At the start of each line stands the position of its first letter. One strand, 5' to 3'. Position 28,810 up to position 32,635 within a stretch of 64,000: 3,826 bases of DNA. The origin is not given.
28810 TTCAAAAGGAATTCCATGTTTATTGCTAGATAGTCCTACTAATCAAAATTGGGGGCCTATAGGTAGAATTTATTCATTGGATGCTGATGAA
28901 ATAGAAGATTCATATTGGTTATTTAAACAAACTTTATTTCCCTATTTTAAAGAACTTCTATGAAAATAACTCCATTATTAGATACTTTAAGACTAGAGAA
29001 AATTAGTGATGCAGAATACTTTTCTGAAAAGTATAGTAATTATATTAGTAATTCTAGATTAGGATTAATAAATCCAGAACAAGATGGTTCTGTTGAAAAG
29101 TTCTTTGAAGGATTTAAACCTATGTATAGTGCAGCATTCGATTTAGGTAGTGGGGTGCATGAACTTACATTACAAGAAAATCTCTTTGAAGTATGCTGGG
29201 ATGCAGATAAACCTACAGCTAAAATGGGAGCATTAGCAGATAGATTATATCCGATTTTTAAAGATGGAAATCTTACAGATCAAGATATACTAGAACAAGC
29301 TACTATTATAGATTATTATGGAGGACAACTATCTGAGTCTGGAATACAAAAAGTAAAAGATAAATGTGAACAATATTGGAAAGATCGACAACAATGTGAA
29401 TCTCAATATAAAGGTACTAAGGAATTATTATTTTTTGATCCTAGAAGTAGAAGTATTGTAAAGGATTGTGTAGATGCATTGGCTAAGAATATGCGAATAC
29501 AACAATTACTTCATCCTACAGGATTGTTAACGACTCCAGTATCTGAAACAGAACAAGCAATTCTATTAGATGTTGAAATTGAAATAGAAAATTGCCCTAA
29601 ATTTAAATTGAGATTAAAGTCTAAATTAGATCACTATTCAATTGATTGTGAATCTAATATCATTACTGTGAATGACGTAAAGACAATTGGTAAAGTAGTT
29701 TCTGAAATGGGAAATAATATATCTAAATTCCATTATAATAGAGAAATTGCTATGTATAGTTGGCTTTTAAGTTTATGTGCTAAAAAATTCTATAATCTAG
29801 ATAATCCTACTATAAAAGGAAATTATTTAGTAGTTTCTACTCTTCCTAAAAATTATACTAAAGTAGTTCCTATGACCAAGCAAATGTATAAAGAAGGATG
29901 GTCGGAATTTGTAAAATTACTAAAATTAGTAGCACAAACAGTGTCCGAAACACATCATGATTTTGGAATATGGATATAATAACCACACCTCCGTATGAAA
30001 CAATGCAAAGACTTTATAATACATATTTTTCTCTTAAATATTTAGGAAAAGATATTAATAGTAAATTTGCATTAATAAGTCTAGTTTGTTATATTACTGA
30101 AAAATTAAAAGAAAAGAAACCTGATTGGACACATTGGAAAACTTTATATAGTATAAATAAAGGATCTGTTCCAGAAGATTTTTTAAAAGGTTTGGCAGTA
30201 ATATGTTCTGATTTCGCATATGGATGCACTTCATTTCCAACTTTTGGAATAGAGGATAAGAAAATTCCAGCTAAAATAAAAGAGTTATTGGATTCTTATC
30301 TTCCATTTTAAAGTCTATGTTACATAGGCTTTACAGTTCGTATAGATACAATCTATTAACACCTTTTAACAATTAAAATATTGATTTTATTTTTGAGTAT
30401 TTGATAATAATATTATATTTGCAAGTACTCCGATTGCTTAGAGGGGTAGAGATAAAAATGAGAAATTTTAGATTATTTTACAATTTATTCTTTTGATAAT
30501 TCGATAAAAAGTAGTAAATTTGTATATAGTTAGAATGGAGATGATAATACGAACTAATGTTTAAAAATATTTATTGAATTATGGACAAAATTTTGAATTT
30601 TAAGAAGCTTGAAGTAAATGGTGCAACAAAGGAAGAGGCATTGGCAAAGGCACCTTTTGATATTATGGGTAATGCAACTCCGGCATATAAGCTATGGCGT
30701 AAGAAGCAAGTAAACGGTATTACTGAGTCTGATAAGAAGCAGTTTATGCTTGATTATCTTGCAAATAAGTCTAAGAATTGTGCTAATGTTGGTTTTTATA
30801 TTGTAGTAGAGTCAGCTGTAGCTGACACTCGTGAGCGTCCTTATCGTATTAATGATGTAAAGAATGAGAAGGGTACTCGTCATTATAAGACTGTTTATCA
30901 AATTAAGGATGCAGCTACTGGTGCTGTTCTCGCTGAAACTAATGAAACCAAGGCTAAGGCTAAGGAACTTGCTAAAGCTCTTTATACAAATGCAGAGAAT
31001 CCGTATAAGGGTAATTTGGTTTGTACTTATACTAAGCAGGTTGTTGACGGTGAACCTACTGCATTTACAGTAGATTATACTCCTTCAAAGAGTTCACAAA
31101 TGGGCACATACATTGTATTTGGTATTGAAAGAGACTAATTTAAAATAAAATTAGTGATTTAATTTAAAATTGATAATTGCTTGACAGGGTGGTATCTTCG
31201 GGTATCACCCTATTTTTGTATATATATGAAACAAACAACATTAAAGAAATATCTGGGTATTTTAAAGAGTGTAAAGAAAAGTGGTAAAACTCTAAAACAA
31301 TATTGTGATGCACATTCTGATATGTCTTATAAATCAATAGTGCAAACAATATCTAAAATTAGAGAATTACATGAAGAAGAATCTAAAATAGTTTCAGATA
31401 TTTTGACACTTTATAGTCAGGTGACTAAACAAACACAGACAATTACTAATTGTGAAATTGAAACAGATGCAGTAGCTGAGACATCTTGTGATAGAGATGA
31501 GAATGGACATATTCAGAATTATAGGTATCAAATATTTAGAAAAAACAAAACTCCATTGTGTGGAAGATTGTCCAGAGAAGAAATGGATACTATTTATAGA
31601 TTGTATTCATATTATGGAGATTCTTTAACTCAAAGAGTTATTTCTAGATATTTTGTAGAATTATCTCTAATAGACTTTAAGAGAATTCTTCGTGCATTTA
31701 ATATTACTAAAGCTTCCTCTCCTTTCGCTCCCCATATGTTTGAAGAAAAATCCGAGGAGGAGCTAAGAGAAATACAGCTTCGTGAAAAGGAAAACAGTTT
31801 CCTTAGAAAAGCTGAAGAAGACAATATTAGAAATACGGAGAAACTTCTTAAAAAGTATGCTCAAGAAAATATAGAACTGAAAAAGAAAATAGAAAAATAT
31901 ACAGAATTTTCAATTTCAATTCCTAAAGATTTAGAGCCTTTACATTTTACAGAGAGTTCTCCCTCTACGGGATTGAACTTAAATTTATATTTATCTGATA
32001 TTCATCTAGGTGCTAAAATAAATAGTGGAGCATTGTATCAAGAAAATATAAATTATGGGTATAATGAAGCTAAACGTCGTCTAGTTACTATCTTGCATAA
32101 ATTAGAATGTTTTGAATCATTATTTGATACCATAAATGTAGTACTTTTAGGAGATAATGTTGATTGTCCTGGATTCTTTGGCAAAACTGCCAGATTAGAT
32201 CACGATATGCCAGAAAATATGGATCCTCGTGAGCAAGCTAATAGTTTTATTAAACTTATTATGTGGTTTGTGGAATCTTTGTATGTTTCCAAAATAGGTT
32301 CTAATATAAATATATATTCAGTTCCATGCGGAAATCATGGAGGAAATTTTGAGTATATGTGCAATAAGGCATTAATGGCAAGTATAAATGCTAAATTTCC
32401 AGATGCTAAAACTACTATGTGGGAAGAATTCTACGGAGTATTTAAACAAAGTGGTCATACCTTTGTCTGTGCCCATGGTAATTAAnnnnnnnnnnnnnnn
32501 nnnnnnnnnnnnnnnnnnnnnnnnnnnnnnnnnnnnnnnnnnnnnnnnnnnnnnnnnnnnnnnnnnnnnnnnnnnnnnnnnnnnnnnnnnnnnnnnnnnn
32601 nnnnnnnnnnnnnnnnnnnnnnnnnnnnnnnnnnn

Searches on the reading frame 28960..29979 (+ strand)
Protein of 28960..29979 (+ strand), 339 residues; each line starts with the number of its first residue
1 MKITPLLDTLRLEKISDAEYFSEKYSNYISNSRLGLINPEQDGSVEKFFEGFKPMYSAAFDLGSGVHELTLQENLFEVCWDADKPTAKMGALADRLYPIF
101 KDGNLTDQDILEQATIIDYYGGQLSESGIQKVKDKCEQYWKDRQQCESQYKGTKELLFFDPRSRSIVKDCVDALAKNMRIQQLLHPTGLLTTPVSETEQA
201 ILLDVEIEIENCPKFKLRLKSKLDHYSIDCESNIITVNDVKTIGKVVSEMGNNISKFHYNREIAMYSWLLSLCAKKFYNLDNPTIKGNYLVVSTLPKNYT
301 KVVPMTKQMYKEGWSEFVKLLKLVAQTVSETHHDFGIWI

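Call 29: search_protein_families(library=phrogs, proteins=[window:28960-29979:+], max_evalue=0.001)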
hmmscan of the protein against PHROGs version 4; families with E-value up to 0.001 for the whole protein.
window:28960-29979:+ (339 aa): 1 family
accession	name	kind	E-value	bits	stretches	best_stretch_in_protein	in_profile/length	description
phrog_412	-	DNA, RNA and nucleotide metabolism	8.6e-14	52.6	1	13-328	142-385/440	exonuclease VIII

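Call 30: search_protein_families(library=pfam, proteins=[window:28960-29979:+], max_evalue=0.001)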
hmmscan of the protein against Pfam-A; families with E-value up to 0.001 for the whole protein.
window:28960-29979:+ (339 aa): 0 families

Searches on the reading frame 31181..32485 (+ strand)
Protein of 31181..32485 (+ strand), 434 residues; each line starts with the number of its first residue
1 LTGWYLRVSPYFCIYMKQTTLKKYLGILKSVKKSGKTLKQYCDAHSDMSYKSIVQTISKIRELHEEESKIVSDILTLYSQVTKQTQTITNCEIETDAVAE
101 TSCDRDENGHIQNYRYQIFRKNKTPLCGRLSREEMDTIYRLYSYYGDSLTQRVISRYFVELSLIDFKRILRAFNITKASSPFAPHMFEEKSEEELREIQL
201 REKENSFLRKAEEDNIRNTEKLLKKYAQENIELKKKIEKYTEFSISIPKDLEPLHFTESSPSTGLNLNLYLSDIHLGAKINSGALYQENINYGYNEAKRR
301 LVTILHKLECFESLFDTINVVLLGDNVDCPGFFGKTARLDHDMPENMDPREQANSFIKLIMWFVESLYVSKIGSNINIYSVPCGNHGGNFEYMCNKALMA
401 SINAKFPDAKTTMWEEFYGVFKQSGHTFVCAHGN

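Call 29: search_protein_families(library=phrogs, proteins=[window:31181-32485:+], max_evalue=0.001)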
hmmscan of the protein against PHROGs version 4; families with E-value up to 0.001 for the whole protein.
window:31181-32485:+ (434 aa): 3 families
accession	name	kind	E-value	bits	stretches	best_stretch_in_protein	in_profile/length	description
phrog_22398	-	unknown function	3.7e-09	36.9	1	239-433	136-329/433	-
phrog_284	-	DNA, RNA and nucleotide metabolism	8.7e-09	35.8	1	192-433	58-304/398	exonuclease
phrog_704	-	DNA, RNA and nucleotide metabolism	0.00012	22.4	1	223-430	90-293/390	DNA repair exonuclease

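Call 30: search_protein_families(library=pfam, proteins=[window:31181-32485:+], max_evalue=0.001)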
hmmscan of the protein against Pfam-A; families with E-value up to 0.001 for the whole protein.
window:31181-32485:+ (434 aa): 0 families
